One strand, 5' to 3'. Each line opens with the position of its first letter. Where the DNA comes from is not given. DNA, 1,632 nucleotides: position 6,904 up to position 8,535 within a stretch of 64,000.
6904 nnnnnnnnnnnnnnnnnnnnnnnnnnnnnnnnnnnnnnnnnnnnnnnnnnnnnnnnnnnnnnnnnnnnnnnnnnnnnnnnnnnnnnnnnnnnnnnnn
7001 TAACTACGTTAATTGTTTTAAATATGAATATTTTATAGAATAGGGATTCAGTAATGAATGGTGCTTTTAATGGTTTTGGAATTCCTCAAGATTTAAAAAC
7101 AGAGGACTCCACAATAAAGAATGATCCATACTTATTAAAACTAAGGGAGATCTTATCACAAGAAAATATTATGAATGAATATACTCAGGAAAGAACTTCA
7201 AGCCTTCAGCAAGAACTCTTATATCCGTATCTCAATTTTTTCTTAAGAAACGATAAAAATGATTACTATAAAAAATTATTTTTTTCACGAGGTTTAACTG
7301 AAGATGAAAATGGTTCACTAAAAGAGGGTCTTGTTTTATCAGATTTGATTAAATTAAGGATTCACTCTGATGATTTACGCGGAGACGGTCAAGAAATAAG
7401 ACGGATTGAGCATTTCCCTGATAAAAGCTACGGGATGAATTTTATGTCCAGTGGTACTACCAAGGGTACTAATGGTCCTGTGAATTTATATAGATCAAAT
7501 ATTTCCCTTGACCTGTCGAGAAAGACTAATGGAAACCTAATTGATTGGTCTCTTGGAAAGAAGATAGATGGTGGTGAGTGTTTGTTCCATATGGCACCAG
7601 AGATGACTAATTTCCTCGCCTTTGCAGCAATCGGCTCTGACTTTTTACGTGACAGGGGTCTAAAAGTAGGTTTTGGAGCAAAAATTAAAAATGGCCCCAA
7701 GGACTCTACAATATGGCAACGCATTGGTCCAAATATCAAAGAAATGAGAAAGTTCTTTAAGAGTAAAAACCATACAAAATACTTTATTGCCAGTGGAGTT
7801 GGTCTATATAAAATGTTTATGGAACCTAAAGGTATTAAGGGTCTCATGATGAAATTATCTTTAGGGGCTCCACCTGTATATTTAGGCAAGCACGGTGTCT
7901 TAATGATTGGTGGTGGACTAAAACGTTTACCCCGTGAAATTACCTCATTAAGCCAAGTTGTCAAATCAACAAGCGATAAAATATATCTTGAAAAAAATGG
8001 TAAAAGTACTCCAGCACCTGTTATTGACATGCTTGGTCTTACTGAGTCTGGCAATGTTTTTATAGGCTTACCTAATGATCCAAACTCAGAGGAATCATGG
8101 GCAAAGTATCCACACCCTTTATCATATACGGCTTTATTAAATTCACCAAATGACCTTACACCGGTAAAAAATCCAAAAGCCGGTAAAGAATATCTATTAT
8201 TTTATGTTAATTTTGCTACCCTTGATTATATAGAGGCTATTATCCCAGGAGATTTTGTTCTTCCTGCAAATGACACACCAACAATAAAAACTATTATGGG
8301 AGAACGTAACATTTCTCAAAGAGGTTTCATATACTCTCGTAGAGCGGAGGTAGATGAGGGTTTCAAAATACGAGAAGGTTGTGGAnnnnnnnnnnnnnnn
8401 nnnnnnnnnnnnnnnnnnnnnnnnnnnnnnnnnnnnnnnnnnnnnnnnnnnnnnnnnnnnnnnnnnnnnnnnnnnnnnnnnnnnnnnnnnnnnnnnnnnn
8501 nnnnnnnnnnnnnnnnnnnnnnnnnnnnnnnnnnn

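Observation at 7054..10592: LuxE/LuxC-like carboxylate-to-aldehyde reductase pair directly upstream of proteorhodopsin, with no retinal genes in the window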

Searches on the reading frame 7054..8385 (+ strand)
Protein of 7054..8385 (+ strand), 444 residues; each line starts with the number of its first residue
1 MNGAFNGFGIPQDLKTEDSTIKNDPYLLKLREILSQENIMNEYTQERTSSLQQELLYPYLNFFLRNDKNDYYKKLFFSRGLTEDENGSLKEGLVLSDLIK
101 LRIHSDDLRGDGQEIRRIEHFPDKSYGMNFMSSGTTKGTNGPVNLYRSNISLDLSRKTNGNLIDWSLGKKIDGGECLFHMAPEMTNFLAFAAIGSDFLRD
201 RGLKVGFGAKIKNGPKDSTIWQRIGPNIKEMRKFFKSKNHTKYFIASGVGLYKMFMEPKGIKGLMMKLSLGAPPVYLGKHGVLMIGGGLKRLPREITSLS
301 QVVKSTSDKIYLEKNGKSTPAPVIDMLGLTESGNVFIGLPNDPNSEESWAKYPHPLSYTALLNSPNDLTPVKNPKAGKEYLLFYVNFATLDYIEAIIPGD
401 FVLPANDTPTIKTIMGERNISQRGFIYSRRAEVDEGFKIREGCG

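Call 3: search_protein_families(library=pfam, proteins=[window:7054-8385:+], max_evalue=0.1)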
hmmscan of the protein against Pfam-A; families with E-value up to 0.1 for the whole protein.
window:7054-8385:+ (444 aa): 0 families

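Call 4: search_protein_families(library=ncbifam, proteins=[window:7054-8385:+], max_evalue=0.1)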
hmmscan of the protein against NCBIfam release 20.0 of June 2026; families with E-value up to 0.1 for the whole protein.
window:7054-8385:+ (444 aa): 0 families

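Call 8: find_homologous_proteins(query=window:7054-8385:+, max_evalue=0.001)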
Query window:7054-8385:+ (444 aa): 74 proteins with E <= 0.001 among 6481 candidates.
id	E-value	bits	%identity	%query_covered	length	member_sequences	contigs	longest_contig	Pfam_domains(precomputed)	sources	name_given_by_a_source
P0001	4.0e-296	1000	99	100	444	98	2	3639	-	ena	-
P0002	1.2e-262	889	87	100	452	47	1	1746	-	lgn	-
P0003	1.4e-254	863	84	100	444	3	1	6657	-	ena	-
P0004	1.3e-217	741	75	100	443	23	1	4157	-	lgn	-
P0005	2.4e-203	694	68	100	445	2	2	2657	-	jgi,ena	-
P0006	2.4e-203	694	70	99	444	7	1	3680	-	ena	-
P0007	4.6e-203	693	68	100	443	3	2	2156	-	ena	-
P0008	9.6e-203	692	70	100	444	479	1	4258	-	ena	-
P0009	1.4e-202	691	68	100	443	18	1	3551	-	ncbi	-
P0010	3.7e-202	690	70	100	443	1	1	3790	-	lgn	-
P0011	5.9e-202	689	69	99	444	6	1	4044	-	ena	-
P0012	4.3e-201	687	68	100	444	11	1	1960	-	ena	-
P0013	8.1e-201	686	68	100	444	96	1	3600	-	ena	-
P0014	1.1e-200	685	69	100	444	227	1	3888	-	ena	-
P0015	1.5e-200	685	68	100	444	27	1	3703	-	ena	-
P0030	1.6e-190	652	66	100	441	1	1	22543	-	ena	-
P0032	4.1e-166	571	59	100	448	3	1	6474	-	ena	-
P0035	2.4e-147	509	53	100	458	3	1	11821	-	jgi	-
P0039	3.6e-113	397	44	100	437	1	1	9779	-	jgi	-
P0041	7.7e-106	373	43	100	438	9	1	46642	-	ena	-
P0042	5.6e-102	360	42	95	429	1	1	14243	-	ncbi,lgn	-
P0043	2.6e-101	358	41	100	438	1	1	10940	-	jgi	jgi:hypothetical protein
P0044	1.4e-99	352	41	100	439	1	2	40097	-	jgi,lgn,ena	-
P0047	2.3e-82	295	37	96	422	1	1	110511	-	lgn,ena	-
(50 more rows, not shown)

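Call 11: search_solved_structures(query=A1, max_evalue=10, show_alignments=2)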
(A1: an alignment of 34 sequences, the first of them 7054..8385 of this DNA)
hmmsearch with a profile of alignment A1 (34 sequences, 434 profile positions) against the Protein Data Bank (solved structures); distinct sequences matched with E-value up to 10: 0.

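Call 12: find_related_loci(query=A1, collection=genome_contigs, flank=10000)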
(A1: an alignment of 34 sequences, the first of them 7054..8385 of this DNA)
Query A1 (444 aa) in genome_contigs; peptide patterns used: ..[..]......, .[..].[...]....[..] (x = any residue, [..] = any of these).
187 stretches matched a pattern; 14 encode a relative of the query (tblastn E <= 1e-3); 14 distinct loci.
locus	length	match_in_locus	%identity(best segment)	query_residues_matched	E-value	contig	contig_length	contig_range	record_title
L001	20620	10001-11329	74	1-444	0e+0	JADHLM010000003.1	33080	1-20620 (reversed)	MAG: Hyphomicrobiales bacterium isolate BS301-5m-G16 BS301-5m-C1502, whole genome shotgun sequence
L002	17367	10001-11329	73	1-444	0e+0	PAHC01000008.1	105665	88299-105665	MAG: Rhodobiaceae bacterium isolate MED766 108132, whole genome shotgun sequence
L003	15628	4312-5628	70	5-444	0e+0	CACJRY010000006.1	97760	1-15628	MAG: uncultured Alphaproteobacteria bacterium isolate AG-447-O15 genome assembly, contig: AG-447-O15_NODE_6, whole genom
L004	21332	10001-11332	69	1-444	0e+0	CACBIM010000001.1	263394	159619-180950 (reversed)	uncultured SAR116 cluster alpha proteobacterium isolate AG-899-J15 genome assembly, contig: AG-899-J15_NODE_1, whole gen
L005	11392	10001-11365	53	1-441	2e-156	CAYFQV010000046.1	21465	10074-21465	MAG TPA_asm: uncultured Spirochaetaceae bacterium isolate ERP107533_co1_106 genome assembly, contig: NODE_1593_length_21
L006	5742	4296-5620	69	2-444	8e-177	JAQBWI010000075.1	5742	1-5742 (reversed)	MAG: Proteobacteria bacterium isolate casp150-mb.224 NODE_33872_length_5742_cov_0.059011, whole genome shotgun sequence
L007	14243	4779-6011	42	21-444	1e-110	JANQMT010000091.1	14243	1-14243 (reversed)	MAG: Clostridia bacterium isolate PL25b_bin.38 k99_2920990, whole genome shotgun sequence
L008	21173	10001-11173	37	21-404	4e-85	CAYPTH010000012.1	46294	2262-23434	MAG TPA_asm: uncultured Spirochaetaceae bacterium isolate binchicken_co8_361 genome assembly, contig: NODE_753_length_46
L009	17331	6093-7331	34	15-430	1e-84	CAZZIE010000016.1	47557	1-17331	MAG TPA_asm: uncultured Spirochaetaceae bacterium isolate SRP332253_co1_106 genome assembly, contig: NODE_862_length_475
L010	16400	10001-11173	36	21-404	2e-84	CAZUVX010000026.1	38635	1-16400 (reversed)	MAG TPA_asm: uncultured Spirochaetaceae bacterium isolate SRP252850_co1_392 genome assembly, contig: NODE_1631_length_38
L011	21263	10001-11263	36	14-444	4e-82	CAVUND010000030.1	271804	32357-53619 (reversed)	MAG: uncultured Actinomycetes bacterium isolate MFD04212.bin.1.207 genome assembly, contig: contig_8976, whole genome sh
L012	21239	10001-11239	35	21-444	1e-79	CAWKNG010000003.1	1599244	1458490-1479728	MAG: uncultured Actinomycetes bacterium isolate MFD01275.bin.1.259 genome assembly, contig: contig_1422, whole genome sh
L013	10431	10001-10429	85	1-143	7e-76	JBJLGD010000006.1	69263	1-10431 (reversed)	MAG: Paracoccaceae bacterium isolate LRMED-273 Rhodobacteraceae-LRMED-273-C1151, whole genome shotgun sequence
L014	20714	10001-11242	34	21-444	2e-76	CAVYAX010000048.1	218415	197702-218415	MAG: uncultured Actinomycetes bacterium isolate MFD04212.bin.2.181 genome assembly, contig: contig_6148, whole genome sh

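Call 15: find_encoding_contigs(protein=P0042, flank=10000, max_places=3)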
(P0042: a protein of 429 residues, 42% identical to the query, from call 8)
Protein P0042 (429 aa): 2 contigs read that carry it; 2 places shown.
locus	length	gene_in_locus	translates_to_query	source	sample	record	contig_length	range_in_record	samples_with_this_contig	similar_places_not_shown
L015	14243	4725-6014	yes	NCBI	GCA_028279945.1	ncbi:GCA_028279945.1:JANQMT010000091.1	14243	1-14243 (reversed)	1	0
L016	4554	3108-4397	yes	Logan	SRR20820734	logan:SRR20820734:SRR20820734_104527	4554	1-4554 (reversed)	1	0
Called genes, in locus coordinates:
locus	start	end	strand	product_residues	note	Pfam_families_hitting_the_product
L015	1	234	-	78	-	?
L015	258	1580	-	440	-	PF06808:DctM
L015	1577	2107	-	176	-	PF04290:DctQ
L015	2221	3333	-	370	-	PF03480:DctP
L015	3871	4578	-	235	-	PF00392:GntR, PF13412:HTH_24 (weak), PF07729:FCD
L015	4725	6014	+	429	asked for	-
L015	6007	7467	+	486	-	PF05893:LuxC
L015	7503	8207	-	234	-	PF01036:Bac_rhodopsin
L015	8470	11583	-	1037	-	PF01326:PPDK_N, PF01909:NTP_transf_2 (weak), PF18765:Polbeta (weak)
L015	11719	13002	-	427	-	PF02812:ELFV_dehydrog_N, PF00208:ELFV_dehydrog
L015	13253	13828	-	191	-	PF28474:DUF8412, PF13376:OmdA (weak)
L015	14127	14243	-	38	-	?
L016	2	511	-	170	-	?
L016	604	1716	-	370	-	PF03480:DctP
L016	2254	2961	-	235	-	PF00392:GntR, PF13412:HTH_24 (weak), PF07729:FCD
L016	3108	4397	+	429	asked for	-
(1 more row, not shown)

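Call 16: find_encoding_contigs(protein=P0041, flank=10000, max_places=2)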
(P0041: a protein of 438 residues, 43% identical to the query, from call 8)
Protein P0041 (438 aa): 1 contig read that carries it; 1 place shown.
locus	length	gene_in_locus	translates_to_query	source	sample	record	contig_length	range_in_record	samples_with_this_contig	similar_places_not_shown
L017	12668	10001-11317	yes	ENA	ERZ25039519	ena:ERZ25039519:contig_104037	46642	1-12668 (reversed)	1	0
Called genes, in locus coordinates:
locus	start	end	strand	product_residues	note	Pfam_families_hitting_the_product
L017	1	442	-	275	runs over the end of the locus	PF00528:BPD_transp_1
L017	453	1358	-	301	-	PF00528:BPD_transp_1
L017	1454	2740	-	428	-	PF01547:SBP_bac_1, PF13416:SBP_bac_8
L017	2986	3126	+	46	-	-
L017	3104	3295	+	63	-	-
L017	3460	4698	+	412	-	PF00589:Phage_integrase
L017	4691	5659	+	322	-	PF00589:Phage_integrase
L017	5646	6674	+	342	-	PF13495:Phage_int_SAM_4 (weak), PF02899:Phage_int_SAM_1, PF00589:Phage_integrase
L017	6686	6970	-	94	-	-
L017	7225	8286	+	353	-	PF00589:Phage_integrase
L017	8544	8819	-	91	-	-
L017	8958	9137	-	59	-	-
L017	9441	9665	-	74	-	-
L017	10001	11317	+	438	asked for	-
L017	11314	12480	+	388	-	PF05893:LuxC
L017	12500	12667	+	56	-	?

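Call 17: find_encoding_contigs(protein=P0044, flank=10000, max_places=2)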
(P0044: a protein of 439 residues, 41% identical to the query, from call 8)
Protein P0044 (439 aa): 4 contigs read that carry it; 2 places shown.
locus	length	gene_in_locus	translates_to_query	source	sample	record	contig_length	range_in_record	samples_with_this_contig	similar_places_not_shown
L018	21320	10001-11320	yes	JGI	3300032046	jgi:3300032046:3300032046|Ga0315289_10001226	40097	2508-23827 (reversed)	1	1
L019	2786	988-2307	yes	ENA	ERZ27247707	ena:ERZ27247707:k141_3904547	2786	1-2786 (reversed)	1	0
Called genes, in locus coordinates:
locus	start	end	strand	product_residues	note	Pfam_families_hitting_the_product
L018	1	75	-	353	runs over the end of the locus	PF06925:MGDG_synth, PF04101:Glyco_tran_28_C (faint)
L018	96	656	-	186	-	PF00702:Hydrolase, PF08645:PNK3P, PF13419:HAD_2, PF13242:Hydrolase_like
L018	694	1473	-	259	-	PF00535:Glycos_transf_2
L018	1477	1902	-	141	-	-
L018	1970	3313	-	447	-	PF13426:PAS_9, PF00989:PAS (weak), PF08448:PAS_4, PF13487:HD_5, PF01966:HD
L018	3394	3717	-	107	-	-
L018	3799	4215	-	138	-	PF00160:Pro_isomerase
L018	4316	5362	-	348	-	PF00437:T2SSE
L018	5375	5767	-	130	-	PF00072:Response_reg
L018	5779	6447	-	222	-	PF04509:CheC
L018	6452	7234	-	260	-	PF03309:Pan_kinase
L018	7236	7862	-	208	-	PF03099:BPL_LplA_LipB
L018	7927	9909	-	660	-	PF00270:DEAD (faint), PF04851:ResIII, PF17757:UvrB_inter, PF27431:UvrB_3rd, PF00271:Helicase_C, PF12344:UvrB, PF02151:UVR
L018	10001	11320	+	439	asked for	-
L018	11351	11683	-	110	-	-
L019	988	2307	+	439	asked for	-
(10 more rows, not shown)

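Call 18: find_encoding_contigs(protein=P0047, flank=10000, max_places=2)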
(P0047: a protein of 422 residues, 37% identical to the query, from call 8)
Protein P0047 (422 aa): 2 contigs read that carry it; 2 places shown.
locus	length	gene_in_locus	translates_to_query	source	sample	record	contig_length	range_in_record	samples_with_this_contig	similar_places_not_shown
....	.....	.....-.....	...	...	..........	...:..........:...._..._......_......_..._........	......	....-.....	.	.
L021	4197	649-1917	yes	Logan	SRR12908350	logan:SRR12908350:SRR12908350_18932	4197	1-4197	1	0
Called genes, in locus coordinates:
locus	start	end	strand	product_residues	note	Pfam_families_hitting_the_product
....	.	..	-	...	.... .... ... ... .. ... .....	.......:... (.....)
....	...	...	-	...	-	-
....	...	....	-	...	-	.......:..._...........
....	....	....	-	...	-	-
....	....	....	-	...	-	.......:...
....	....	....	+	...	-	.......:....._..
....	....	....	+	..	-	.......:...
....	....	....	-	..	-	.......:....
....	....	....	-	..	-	-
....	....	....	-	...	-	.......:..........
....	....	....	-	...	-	-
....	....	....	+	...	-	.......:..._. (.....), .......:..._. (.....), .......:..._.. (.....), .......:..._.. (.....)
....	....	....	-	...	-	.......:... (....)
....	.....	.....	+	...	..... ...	-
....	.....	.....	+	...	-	-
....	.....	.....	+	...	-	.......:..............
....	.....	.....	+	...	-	-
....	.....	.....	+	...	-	-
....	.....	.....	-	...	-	-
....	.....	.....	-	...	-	-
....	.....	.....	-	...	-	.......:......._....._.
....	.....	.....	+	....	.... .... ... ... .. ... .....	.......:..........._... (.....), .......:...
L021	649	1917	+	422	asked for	-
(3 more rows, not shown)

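Call 19: predict_structure(alignment_id=A1)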
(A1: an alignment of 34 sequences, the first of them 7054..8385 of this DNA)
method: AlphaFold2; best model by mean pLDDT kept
length: 444 residues; sequences in the alignment: 34
mean_pLDDT: 88.1   pTM: 0.89
mean pLDDT of the five models: 88.1, 87.0, 85.5, 85.0, 84.2
residues with pLDDT >= 90: 285; 70-90: 118; 50-70: 32; < 50: 9
segments of 3 or more residues with pLDDT < 50: 1-4, 441-444
pLDDT, mean of each block of 10 residues (from residue 1): 63 91 97 93 95 98 94 96 97 96 86 72 85 63 88 95 95 94 90 93 93 84 86 91 92 77 60 80 86 85 91 91 90 90 91 96 91 94 96 92 94 93 92 75 44
secondary structure, 60 per line:
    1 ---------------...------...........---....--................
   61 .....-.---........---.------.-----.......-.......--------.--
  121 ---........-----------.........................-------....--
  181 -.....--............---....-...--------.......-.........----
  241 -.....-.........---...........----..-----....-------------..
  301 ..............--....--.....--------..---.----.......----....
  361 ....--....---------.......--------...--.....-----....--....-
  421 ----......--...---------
elements in order: H25-35 H39-42 H45-65 H71-78 H95-101 H105-108 E127-131 E143-148 H149-167 E175-178 H182-186 H189-200 E204-207 E209-211 H220-223 E224-226 H228-236 E242-246 H248-256 H260-270 E282-285 H299-309 E310-314 E317-320 E323-327 H346-349 E350-352 E357-364 E367-370 E380-386 E395-397 E400-404 E410-413 E416-419 E425-430

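Call 20: find_related_loci(query=A1, collection=metagenome_contigs, flank=10000)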
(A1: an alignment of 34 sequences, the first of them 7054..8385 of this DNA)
Query A1 (444 aa) in metagenome_contigs; peptide patterns used: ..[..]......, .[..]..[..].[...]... (x = any residue, [..] = any of these).
600 stretches matched a pattern (row limit reached: there are more); 27 encode a relative of the query (tblastn E <= 1e-3); 27 distinct loci.
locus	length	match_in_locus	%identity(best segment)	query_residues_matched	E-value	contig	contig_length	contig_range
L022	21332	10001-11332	100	1-444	0e+0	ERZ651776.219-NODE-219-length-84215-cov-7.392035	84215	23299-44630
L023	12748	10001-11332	96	1-444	0e+0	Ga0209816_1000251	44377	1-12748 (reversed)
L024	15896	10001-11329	74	1-444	0e+0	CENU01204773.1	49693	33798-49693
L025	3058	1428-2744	70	5-444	0e+0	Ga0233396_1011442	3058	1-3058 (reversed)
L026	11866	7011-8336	70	2-444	0e+0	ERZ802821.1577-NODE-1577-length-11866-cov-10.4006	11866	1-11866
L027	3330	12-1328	70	5-444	0e+0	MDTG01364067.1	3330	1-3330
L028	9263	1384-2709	70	2-444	0e+0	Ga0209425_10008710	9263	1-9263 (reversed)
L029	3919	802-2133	70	1-444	0e+0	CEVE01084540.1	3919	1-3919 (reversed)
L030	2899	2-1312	69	7-444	0e+0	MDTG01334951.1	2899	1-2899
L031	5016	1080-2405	69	2-444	0e+0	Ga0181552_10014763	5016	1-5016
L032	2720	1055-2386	69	1-444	0e+0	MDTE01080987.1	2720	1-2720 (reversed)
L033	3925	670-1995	70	2-444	0e+0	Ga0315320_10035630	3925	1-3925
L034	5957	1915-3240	69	2-444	0e+0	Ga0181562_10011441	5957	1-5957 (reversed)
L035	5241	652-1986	67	1-444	0e+0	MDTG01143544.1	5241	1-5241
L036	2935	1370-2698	68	1-444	0e+0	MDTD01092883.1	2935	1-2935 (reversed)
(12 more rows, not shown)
